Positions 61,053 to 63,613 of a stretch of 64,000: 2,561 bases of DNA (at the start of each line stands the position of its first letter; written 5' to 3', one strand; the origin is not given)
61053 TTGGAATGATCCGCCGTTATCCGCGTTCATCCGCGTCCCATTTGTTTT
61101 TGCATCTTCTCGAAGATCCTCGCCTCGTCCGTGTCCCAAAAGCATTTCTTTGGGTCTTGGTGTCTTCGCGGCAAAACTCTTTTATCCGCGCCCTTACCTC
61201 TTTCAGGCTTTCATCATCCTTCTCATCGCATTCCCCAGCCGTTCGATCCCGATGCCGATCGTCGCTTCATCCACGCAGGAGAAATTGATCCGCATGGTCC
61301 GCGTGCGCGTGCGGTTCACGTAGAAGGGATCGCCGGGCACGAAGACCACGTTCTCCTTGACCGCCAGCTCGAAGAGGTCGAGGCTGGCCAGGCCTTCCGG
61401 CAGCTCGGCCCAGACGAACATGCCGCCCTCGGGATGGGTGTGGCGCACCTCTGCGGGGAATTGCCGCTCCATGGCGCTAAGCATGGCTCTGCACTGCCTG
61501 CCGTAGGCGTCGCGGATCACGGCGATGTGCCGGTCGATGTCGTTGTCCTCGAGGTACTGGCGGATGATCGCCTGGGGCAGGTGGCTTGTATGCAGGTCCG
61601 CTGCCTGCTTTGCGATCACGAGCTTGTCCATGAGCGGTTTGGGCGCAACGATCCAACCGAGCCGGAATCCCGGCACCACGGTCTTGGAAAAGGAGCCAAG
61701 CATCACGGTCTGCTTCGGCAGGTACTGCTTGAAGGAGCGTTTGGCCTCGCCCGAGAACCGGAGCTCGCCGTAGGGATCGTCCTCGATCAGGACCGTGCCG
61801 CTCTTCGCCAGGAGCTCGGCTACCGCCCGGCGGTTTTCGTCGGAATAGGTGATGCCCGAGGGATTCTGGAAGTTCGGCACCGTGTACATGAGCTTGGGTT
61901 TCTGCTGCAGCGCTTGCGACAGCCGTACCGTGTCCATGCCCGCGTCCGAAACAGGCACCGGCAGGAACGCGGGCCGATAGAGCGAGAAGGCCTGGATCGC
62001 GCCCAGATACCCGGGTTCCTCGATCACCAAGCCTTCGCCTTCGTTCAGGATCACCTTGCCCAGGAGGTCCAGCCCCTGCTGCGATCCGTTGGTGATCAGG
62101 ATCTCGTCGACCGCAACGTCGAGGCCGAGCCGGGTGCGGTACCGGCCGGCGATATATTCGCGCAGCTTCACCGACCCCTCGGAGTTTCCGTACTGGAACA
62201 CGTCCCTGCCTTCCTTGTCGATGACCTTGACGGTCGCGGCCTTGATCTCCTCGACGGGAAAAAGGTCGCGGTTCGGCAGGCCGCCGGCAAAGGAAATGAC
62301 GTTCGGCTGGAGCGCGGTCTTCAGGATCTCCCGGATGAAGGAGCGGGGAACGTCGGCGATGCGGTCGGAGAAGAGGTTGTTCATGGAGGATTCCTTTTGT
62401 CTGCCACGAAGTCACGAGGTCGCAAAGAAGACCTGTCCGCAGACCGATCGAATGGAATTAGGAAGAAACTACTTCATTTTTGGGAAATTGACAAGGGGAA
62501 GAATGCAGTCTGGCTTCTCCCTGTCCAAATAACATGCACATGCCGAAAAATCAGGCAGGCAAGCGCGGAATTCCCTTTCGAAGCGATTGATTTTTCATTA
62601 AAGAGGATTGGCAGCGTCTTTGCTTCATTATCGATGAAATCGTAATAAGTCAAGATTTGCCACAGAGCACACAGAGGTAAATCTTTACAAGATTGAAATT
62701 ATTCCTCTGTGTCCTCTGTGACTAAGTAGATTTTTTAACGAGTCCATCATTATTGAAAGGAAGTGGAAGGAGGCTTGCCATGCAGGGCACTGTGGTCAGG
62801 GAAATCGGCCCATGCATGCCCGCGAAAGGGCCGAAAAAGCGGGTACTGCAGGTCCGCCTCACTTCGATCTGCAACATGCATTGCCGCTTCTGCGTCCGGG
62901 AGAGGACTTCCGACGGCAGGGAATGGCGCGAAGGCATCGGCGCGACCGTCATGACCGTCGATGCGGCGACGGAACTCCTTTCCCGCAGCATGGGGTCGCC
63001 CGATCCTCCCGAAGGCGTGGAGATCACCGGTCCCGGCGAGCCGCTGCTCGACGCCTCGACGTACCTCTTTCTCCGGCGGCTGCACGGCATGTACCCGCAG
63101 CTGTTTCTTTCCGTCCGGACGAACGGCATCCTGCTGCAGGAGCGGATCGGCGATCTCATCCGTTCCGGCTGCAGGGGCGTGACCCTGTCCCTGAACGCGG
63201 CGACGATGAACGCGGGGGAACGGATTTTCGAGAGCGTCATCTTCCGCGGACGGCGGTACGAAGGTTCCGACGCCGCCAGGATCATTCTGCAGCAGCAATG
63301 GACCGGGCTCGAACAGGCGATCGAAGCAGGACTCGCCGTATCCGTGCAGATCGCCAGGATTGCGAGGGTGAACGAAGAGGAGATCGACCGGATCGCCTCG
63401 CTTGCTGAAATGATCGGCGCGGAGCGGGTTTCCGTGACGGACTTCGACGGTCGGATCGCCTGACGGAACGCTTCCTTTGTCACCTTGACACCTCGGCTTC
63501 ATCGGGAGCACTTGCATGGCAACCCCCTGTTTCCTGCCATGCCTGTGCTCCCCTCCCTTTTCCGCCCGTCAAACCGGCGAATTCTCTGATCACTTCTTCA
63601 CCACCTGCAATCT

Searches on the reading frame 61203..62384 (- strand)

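Call 79: search_protein_families(library=pfam, proteins=[window:61203-62384:-], max_evalue=0.0001)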
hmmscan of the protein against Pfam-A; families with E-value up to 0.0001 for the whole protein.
window:61203-62384:- (393 aa): 2 families
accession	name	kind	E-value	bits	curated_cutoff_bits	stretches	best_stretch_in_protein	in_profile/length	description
PF00155.27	Aminotran_1_2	-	1.5e-36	126.8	19.7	1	40-383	14-361/361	Aminotransferase class I and II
PF12897.13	Asp_aminotransf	-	3.4e-05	23.3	27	1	119-334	127-355/421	Aspartate amino-transferase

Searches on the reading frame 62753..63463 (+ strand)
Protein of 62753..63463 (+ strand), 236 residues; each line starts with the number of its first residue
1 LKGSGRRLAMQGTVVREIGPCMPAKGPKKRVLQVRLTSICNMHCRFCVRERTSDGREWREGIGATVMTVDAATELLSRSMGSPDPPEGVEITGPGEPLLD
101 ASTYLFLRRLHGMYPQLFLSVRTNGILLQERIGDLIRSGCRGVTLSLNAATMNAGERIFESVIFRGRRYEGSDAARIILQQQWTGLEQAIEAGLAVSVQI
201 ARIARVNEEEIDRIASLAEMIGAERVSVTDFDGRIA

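Call 88: search_protein_families(library=pfam, proteins=[window:62753-63463:+], max_evalue=0.0001)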
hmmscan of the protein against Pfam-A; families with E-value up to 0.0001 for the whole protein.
window:62753-63463:+ (236 aa): 1 family
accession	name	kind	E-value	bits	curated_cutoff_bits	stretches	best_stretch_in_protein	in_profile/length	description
PF04055.27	Radical_SAM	-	3.7e-11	43.9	29.5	1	36-217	3-165/166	Radical SAM superfamily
